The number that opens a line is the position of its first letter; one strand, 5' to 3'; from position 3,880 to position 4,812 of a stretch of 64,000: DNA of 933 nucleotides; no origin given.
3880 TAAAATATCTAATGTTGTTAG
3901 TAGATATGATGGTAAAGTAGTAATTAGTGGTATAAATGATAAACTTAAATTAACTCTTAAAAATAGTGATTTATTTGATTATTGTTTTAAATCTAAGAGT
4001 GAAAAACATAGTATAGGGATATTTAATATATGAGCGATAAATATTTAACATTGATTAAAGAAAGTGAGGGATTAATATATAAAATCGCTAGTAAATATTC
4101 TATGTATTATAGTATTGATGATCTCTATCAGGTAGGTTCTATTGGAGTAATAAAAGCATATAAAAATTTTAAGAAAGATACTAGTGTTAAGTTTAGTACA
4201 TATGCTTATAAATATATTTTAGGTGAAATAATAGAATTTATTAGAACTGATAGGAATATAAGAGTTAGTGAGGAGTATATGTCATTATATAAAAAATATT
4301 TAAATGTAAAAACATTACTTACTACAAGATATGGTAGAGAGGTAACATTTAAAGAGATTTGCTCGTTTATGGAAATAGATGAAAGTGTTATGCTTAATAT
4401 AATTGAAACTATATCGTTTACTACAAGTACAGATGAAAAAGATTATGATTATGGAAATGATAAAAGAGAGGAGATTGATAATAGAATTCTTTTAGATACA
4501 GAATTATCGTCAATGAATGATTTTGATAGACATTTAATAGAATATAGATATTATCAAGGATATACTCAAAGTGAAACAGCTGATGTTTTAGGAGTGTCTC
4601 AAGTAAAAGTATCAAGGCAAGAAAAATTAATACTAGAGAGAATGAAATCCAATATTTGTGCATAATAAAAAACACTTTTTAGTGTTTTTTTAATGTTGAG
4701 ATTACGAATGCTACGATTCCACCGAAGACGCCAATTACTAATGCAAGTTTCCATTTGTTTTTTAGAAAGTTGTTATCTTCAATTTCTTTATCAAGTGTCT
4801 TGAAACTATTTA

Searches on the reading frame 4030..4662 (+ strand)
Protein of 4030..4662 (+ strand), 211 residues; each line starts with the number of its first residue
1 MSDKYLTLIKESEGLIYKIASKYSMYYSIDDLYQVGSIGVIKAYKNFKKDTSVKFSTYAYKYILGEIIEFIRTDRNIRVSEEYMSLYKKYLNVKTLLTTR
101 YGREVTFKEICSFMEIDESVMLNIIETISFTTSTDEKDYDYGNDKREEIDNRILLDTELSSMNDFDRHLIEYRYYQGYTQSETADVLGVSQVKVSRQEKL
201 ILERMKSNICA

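Call 45: search_protein_families(library=pfam, proteins=[window:4030-4662:+], max_evalue=0.00001)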
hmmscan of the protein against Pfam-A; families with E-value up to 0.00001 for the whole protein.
window:4030-4662:+ (211 aa): 2 families
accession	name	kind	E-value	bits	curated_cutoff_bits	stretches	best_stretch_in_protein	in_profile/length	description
PF04545.22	Sigma70_r4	-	7e-13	48.3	24.1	1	159-206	2-49/50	Sigma-70, region 4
PF04542.20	Sigma70_r2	-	1.4e-12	47.6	24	1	8-75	1-69/71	Sigma-70 region 2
